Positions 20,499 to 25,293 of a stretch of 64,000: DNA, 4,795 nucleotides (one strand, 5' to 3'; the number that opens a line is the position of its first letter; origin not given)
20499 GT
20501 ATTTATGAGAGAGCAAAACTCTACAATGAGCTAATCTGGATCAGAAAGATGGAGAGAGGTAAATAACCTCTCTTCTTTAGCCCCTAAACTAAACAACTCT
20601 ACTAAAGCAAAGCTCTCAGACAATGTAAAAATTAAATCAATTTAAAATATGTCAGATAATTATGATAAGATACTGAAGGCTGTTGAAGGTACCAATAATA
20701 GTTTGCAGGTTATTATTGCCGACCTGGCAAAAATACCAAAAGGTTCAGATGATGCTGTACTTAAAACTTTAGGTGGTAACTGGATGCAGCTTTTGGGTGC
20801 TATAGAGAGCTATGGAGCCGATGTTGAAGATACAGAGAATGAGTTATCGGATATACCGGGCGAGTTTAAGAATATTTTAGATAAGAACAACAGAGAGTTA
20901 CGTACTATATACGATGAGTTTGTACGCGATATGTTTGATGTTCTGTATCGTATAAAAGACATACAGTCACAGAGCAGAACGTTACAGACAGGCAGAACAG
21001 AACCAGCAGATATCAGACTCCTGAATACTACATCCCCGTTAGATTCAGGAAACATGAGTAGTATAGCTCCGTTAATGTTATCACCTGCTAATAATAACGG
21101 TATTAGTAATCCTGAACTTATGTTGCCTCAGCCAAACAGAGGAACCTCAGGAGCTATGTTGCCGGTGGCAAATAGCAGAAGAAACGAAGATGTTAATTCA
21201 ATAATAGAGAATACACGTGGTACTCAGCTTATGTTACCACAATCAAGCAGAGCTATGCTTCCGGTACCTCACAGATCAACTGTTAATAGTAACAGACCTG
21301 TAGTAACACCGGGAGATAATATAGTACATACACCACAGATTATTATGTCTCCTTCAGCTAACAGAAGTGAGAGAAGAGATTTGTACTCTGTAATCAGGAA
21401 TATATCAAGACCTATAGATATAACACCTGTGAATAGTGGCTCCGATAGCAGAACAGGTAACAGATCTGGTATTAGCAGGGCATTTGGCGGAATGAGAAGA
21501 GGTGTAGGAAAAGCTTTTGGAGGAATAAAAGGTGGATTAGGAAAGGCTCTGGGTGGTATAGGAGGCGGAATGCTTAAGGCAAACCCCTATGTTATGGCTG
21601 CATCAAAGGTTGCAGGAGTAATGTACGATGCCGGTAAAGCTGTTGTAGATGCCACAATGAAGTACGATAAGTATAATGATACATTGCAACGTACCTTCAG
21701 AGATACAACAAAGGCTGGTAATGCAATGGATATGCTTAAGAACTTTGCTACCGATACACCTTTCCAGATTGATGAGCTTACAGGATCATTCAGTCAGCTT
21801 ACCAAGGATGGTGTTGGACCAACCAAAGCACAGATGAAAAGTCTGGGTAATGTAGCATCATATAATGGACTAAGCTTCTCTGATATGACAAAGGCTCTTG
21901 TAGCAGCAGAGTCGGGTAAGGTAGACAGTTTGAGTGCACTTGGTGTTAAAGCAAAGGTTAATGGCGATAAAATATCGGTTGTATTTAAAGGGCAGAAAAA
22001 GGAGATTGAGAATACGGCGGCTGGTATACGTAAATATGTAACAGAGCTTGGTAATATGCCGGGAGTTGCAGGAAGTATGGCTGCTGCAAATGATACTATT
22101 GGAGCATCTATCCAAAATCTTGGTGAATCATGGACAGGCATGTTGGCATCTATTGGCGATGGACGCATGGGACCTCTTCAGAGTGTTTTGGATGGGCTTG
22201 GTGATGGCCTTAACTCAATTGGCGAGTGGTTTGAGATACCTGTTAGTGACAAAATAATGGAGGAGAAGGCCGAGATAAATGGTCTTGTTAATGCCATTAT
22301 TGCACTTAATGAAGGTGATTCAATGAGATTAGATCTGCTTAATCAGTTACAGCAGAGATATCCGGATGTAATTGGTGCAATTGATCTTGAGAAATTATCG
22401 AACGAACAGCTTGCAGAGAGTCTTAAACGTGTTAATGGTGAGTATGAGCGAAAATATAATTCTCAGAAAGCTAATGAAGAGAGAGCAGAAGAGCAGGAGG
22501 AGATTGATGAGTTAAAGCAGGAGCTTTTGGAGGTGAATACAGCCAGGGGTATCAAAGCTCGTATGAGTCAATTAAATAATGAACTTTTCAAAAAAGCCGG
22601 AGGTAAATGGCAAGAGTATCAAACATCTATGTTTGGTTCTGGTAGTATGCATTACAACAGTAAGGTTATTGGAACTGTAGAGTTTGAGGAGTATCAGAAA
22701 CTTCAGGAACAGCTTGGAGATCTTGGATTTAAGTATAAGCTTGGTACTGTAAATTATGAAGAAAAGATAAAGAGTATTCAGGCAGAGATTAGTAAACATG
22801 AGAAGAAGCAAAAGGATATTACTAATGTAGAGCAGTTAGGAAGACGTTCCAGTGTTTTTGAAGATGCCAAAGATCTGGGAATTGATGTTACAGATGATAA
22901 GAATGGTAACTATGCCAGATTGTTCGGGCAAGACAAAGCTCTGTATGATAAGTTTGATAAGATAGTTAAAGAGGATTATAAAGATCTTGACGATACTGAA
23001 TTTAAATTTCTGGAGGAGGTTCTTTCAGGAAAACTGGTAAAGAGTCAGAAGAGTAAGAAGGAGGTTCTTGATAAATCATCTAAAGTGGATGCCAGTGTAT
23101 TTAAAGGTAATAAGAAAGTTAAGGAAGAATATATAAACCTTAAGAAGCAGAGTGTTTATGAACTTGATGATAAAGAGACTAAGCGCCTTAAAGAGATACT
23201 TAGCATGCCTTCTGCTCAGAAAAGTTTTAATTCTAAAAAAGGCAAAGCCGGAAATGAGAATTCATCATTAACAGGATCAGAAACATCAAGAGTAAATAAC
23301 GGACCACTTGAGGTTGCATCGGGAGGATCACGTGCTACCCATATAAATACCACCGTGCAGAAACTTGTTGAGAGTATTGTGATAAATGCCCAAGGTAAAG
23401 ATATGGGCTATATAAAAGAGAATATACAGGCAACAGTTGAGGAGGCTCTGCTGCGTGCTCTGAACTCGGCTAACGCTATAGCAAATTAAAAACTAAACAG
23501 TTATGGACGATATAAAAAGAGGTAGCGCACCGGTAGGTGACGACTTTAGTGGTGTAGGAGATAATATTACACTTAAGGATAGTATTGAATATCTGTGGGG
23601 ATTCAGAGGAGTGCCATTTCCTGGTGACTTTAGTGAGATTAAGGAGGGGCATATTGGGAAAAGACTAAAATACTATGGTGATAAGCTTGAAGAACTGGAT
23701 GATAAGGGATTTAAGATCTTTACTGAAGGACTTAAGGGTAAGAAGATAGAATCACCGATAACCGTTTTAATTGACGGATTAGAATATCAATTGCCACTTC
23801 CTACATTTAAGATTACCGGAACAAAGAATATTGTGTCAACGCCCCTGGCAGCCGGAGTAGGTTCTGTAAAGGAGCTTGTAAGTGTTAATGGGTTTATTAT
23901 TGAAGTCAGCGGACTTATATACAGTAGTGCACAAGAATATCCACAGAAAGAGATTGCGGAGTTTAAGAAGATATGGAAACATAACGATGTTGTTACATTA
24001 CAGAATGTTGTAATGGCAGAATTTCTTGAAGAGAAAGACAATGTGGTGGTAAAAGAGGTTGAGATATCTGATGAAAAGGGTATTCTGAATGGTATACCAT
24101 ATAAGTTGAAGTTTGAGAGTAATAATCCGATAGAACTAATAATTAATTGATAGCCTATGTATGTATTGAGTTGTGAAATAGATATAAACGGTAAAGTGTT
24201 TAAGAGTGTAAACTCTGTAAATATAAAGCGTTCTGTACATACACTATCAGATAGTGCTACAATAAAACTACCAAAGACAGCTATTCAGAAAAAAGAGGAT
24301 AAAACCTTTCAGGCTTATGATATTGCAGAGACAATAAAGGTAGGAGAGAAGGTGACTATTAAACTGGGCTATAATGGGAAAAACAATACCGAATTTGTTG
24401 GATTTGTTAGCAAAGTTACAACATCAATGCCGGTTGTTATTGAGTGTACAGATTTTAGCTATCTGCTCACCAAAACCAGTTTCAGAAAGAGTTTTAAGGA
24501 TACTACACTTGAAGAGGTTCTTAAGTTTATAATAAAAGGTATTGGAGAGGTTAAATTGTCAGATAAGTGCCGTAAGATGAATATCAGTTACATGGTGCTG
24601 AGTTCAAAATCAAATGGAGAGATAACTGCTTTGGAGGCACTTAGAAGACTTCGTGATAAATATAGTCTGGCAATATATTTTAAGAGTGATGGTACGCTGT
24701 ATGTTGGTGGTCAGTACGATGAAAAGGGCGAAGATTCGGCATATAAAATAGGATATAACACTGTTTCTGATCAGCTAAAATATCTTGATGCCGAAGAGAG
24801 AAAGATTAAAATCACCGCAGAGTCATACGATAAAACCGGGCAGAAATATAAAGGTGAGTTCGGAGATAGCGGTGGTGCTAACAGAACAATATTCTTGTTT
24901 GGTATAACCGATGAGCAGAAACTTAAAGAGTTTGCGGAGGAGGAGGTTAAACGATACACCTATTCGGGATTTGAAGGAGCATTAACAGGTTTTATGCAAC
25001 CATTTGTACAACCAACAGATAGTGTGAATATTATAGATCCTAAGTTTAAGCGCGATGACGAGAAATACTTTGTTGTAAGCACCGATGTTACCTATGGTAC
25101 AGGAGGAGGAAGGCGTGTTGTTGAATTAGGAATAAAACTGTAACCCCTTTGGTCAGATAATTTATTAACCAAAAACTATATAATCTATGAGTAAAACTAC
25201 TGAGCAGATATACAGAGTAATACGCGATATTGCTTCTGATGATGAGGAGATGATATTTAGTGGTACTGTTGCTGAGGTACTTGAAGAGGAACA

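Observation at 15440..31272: Headless contractile phage-tail module (candidate R-type tailocin) bounded by housekeeping genes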

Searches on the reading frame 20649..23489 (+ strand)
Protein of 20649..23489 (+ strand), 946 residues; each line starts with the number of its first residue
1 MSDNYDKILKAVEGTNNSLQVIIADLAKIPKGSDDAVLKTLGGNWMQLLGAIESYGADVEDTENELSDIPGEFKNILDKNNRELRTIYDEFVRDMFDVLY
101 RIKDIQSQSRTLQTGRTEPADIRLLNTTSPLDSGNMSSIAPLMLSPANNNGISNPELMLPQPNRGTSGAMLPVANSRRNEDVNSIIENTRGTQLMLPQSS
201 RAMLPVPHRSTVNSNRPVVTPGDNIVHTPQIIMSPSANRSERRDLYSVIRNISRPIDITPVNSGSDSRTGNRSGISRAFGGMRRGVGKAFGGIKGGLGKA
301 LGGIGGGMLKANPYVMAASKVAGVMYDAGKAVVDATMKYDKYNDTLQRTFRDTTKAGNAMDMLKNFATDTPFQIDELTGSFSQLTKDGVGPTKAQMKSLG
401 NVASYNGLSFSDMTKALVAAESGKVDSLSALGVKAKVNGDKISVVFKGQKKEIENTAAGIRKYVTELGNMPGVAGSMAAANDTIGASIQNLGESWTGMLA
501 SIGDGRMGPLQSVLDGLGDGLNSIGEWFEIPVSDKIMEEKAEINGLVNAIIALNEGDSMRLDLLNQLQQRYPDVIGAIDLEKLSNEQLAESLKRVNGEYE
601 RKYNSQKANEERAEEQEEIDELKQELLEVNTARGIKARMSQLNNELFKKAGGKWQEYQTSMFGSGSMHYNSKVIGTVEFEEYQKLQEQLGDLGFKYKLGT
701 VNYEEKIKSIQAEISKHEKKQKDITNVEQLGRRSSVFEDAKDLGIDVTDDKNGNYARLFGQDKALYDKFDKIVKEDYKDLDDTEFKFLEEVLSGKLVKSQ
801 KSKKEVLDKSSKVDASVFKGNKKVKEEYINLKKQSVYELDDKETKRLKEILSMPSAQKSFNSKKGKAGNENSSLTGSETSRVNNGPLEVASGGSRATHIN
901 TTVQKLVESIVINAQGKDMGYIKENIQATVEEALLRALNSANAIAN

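Call 5: search_protein_families(library=pfam, proteins=[window:20649-23489:+], max_evalue=0.01)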
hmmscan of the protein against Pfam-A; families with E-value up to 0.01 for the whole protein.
window:20649-23489:+ (946 aa): 1 family
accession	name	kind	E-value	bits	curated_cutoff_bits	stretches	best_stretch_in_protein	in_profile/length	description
PF20155.4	TMP_3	-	9.7e-10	38.9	41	1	331-503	2-191/192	Tape measure protein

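Call 7: search_protein_families(library=phrogs, proteins=[window:20649-23489:+], max_evalue=0.01)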
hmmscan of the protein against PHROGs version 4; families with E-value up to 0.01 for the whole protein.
window:20649-23489:+ (946 aa): 3 families
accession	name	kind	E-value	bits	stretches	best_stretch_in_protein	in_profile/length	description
phrog_26804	-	unknown function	7.1e-33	114.4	1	335-613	146-429/1066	-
phrog_5062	-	tail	2.6e-24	87.1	1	329-520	158-349/753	tail length tape measure protein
phrog_1716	-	tail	1.4e-15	57.9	1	284-518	53-272/943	tail length tape measure protein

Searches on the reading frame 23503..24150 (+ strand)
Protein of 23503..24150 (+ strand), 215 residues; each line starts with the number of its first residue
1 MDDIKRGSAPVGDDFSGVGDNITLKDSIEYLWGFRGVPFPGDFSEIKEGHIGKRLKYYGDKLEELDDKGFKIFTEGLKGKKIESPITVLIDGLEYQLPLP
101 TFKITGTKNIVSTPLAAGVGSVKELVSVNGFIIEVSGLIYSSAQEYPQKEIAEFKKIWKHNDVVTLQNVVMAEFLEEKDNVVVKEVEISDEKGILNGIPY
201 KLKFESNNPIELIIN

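Call 6: search_protein_families(library=pfam, proteins=[window:23503-24150:+], max_evalue=0.01)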
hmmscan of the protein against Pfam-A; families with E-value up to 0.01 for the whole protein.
window:23503-24150:+ (215 aa): 1 family
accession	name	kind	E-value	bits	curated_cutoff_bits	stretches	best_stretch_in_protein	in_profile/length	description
PF19512.4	DUF6046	-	7.9e-19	68.2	27.4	1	100-214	6-119/122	Domain of unknown function (DUF6046)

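Call 8: search_protein_families(library=phrogs, proteins=[window:23503-24150:+], max_evalue=0.01)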
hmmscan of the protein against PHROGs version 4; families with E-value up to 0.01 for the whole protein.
window:23503-24150:+ (215 aa): 1 family
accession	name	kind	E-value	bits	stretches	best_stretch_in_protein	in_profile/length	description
phrog_5233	-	tail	3.1e-08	34.6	1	94-212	36-158/174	baseplate hub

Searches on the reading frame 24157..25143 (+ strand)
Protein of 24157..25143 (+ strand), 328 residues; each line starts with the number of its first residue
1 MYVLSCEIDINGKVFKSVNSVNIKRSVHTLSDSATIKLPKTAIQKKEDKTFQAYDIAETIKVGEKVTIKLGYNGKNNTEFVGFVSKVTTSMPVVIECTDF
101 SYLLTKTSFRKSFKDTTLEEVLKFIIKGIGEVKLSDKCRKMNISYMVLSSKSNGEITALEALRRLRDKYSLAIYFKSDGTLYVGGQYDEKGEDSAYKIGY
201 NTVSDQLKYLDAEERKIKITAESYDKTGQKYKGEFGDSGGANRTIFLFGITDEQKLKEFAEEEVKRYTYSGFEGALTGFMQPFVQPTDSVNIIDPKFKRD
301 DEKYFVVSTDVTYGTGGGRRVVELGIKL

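Call 6: search_protein_families(library=pfam, proteins=[window:24157-25143:+], max_evalue=0.01)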
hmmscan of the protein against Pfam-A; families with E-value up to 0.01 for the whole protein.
window:24157-25143:+ (328 aa): 0 families

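Call 8: search_protein_families(library=phrogs, proteins=[window:24157-25143:+], max_evalue=0.01)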
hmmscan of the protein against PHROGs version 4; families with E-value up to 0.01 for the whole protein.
window:24157-25143:+ (328 aa): 4 families
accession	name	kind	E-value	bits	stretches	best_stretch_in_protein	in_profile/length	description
phrog_4930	-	tail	2.2e-72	245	1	1-327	1-313/319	baseplate hub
phrog_34501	-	tail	4.2e-07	30.7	1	60-203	53-194/251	tail protein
phrog_177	-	tail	0.00014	21.8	0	7-90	81-151/623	baseplate hub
phrog_15015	-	unknown function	0.0011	19.9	1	7-86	6-71/127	-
